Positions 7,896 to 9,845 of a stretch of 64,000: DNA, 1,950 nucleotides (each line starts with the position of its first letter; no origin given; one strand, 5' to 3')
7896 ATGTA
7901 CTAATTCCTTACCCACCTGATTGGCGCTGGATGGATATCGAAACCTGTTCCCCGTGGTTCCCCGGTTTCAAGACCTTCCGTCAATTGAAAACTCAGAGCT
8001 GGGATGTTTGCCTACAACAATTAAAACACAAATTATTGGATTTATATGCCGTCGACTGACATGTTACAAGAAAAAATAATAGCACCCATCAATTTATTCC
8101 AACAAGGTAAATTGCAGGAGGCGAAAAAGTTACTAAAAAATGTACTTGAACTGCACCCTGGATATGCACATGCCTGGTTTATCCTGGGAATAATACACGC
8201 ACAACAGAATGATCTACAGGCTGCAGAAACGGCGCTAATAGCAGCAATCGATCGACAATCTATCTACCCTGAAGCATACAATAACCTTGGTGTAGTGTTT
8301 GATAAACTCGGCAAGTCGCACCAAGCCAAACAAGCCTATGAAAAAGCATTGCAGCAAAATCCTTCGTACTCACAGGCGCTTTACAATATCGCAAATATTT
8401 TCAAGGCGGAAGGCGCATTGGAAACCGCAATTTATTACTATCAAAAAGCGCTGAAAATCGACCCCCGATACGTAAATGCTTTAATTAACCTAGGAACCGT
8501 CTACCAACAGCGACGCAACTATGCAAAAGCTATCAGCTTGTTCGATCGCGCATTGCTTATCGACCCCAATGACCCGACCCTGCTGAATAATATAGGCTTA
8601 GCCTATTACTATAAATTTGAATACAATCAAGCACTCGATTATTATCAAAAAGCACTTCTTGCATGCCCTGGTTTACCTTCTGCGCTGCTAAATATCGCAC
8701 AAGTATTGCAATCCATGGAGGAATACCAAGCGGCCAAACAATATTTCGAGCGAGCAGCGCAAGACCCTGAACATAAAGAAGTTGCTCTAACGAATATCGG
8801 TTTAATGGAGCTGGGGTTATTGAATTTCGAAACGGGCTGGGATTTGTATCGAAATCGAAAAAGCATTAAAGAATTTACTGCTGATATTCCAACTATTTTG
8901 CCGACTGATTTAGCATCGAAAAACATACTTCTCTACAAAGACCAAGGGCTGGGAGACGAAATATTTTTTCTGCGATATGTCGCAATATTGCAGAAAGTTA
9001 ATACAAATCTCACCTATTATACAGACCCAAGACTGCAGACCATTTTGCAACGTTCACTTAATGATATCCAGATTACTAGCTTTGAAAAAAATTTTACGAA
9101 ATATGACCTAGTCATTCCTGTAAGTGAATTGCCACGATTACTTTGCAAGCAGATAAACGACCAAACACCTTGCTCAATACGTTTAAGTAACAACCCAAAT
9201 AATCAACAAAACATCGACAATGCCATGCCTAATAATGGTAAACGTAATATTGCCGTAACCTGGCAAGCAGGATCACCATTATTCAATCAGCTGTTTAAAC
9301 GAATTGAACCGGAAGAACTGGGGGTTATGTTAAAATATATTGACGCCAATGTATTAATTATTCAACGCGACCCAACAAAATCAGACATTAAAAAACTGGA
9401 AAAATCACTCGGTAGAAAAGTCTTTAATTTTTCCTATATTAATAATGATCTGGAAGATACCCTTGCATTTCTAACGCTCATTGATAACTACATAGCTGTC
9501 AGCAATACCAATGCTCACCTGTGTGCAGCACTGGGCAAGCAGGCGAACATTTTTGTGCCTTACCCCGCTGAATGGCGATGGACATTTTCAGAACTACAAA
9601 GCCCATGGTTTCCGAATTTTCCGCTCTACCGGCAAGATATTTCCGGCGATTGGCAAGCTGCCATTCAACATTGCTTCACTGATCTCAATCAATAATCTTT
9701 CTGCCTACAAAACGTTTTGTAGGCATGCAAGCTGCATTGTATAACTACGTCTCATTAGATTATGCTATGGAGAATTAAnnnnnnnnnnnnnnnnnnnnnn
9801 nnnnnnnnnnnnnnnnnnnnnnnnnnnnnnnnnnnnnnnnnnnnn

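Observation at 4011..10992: Plus-strand island of three tandem, translationally coupled TPR + GT9-like glycosyltransferase paralogs inside the flagellar locus: candidate flagellin glycosylation island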

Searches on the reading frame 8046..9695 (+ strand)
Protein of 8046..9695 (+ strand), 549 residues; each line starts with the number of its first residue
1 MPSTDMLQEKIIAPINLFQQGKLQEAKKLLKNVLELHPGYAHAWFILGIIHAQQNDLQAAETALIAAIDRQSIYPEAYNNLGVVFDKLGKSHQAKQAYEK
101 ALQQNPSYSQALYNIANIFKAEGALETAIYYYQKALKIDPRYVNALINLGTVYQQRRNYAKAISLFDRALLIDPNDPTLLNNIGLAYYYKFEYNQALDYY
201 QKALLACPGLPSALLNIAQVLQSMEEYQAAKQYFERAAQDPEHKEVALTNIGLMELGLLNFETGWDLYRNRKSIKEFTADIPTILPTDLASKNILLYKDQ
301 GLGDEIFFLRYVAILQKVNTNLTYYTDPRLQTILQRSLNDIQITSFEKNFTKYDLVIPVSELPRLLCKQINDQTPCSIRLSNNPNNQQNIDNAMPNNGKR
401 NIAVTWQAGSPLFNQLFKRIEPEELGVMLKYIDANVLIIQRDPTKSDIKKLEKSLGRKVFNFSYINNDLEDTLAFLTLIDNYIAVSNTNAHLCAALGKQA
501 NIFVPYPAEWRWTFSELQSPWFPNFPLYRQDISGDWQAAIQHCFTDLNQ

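Call 3: search_protein_families(library=pfam, proteins=[window:8046-9695:+], max_evalue=0.01)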
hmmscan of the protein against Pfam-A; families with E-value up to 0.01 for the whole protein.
window:8046-9695:+ (549 aa): 30 families (the best 25 are shown)
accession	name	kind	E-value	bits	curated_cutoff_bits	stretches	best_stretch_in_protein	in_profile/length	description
PF00515.34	TPR_1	-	1.7e-45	151.5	27.8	5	75-108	1-34/34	Tetratricopeptide repeat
PF07719.23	TPR_2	-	4.3e-39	129.8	27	4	144-176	2-34/34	Tetratricopeptide repeat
PF13181.12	TPR_8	-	2.4e-32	108.7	25.7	4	76-107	2-33/34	Tetratricopeptide repeat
PF13432.12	TPR_16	-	3.7e-29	101.2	32.7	3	17-70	7-59/65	Tetratricopeptide repeat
PF13414.12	TPR_11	-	3.3e-28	97.5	26.8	5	117-155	2-40/42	TPR repeat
PF14559.12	TPR_19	-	1.7e-26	92.8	25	2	121-178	3-60/68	Tetratricopeptide repeat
PF13424.12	TPR_12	-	2.2e-26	92.3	30.1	3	144-204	4-72/77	Tetratricopeptide repeat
PF13431.12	TPR_17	-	6e-26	88.9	24.4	2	131-163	1-33/34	Tetratricopeptide repeat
PF13428.12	TPR_14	-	7.8e-21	72.9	23.5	1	144-181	2-39/44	Tetratricopeptide repeat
PF13176.12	TPR_7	-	1.1e-20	72.3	27.9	1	145-177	1-35/36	Tetratricopeptide repeat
PF13374.12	TPR_10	-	4e-20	71.6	27.5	3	179-204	4-29/42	Tetratricopeptide repeat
PF13371.12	TPR_9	-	6.9e-17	61.7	35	3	151-209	3-61/73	Tetratricopeptide repeat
PF13174.12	TPR_6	-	1.2e-14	54.2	26.3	0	80-107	5-32/33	Tetratricopeptide repeat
PF23914.1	TPR_CcmH_CycH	-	3.8e-10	40.3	42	2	81-177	56-156/158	Cytochrome c-type biogenesis protein H TPR domain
PF12895.13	ANAPC3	-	8.3e-08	32.8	27.2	1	124-202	4-81/82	Anaphase-promoting complex, cyclosome, subunit 3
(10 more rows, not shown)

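Call 5: search_protein_families(library=ncbifam, proteins=[window:8046-9695:+], max_evalue=0.1)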
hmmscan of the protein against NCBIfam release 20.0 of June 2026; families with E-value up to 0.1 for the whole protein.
window:8046-9695:+ (549 aa): 37 families (the best 25 are shown)
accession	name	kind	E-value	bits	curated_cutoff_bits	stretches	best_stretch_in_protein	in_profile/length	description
TIGR02521.1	type_IV_pilW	equivalog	9.2e-28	97.4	154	2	18-168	42-194/234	type IV pilus biogenesis/stability protein PilW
TIGR02917.1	PEP_TPR_lipo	equivalog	3.7e-25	88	312.2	1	17-237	679-897/899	XrtA/PEP-CTERM system TPR-repeat protein PrsT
NF040959.1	MamA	equivalog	2.9e-23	82.4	200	2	106-238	68-200/204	magnetosome protein MamA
NF033758.1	gliding_GltE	equivalog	3.7e-21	75.6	225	1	29-262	74-307/411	adventurous gliding motility TPR repeat lipoprotein GltE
NF033762.1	social_mot_Tgl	equivalog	9.4e-19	67.7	225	3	47-144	37-134/252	social motility TPR repeat lipoprotein Tgl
NF002725.1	PRK02603.1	equivalog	1.9e-18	67.1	143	3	96-161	56-124/173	photosystem I assembly protein Ycf3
NF033920.0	C39_PA2778_fam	equivalog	5.3e-17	62.1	150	3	9-105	158-254/255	PA2778 family cysteine peptidase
TIGR02552.1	LcrH_SycD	equivalog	4.5e-14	52.3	104.8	3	16-105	27-116/136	SycD/LcrH family type III secretion system chaperone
NF047371.1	FlcA_CTERM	equivalog_domain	6.8e-14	51.2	300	1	54-242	326-538/646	periplasmic flagellar collar protein FlcA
TIGR00540.1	TPR_hemY_coli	hypoth_equivalog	5.3e-13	48.5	142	3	9-101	294-385/385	heme biosynthesis-associated TPR protein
NF008757.0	PRK11788.1-5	equivalog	4.2e-12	45.9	363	2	116-239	187-310/388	lipopolysaccharide assembly protein LapB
TIGR00990.1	3a0801s09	subfamily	8.2e-11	41.2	757.25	1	27-243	319-541/615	mitochondrial import receptor subunit TOM70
NF008391.2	PRK11189.1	equivalog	1.6e-10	40.9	250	3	107-204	63-160/297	lipoprotein NlpI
TIGR02795.1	tol_pal_ybgF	equivalog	5.7e-10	39.8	90.1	2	16-111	11-112/119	tol-pal system protein YbgF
NF052415.1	T3SS_chap_SctY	equivalog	6.9e-09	36.2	70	2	144-237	7-103/106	type III secretion apparatus assembly chaperone SctY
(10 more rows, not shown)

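Call 8: search_solved_structures(query=window:8046-9695:+, max_evalue=0.01)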
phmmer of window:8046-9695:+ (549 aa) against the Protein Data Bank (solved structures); distinct sequences matched with E-value up to 0.01: 212 (the best 60 are shown).
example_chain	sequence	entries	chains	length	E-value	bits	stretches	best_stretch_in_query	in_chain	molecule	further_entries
9qhb_A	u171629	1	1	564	9.3e-137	460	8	76-207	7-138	Engineered tetratricopeptide repeat protein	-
7ntf_A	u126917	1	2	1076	1.8e-51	178.6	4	55-222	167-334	Isoform 1 of UDP-N-acetylglucosamine--peptide N-acetylglucosaminyltransferase 110 kDa subu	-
7yeh_B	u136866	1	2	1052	2.7e-51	178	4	55-222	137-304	UDP-N-acetylglucosamine--peptide N-acetylglucosaminyltransferase 110 kDa subunit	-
7yea_A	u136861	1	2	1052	3e-51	177.8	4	55-222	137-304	UDP-N-acetylglucosamine--peptide N-acetylglucosaminyltransferase 110 kDa subunit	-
8bu0_A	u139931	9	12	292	8.9e-51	176.3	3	99-206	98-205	Consensus tetratricopeptide repeat protein | Crystal structure of an 8-repeat consensus TPR superhelix with Zinc. | Monomer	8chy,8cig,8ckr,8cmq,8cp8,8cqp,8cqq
9qhc_A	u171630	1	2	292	1.7e-50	175.4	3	99-205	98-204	Engineered tetratricopeptide repeat protein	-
1w3b_A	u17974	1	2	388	3.8e-45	157.7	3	56-222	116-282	UDP-N-ACETYLGLUCOSAMINE--PEPTIDE N-ACETYLGLUCOSAMINYLTRANSFERASE 110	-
6eou_A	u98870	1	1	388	6.7e-45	156.9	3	56-222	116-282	UDP-N-acetylglucosamine--peptide N-acetylglucosaminyltransferase 110 kDa subunit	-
7obi_A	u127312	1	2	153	5.5e-40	140.7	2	109-204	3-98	CTPR-rv4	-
7y4i_A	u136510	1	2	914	1.6e-37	132.6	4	67-210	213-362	Probable UDP-N-acetylglucosamine--peptide N-acetylglucosaminyltransferase SPINDLY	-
8dtf_A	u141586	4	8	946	1.9e-37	132.3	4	67-210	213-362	Probable UDP-N-acetylglucosamine--peptide N-acetylglucosaminyltransferase SPINDLY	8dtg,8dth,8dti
8ch0_A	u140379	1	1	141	2.9e-25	92.1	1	76-206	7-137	Consensus tetratricopeptide repeat protein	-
2fo7_A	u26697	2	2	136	5.5e-25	91.2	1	76-206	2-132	SYNTHETIC CONSENSUS TPR PROTEIN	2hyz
9gzg_A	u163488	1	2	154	7.7e-24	87.4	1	75-220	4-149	Engineered CTPR protein with glutamic acids for conductivity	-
9eh1_Q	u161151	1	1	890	1e-21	80.4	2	20-203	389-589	RNA polymerase-associated protein CTR9 homolog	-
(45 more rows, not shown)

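Call 39: find_encoding_contigs(protein=window:8046-9695:+, flank=2000, max_places=3)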
Protein window:8046-9695:+ (549 aa): 4 contigs read that carry it; 1 place shown.
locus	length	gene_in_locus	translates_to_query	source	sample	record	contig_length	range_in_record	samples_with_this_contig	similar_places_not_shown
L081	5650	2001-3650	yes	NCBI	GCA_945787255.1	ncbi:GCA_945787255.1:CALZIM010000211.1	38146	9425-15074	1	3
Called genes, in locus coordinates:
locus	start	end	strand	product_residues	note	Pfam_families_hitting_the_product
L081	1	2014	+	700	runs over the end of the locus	PF14559:TPR_19 (weak), PF13424:TPR_12, PF13432:TPR_16 (weak), PF00515:TPR_1, PF07719:TPR_2 (weak), PF13414:TPR_11, PF13424:TPR_12 (weak), PF00515:TPR_1 (weak), +13 more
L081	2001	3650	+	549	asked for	PF13432:TPR_16, PF14559:TPR_19, PF00515:TPR_1, PF13432:TPR_16, PF00515:TPR_1, PF13414:TPR_11, PF14559:TPR_19, PF00515:TPR_1, +22 more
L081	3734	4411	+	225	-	-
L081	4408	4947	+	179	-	-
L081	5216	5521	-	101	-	PF05400:FliT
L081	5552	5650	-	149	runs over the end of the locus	PF02561:FliS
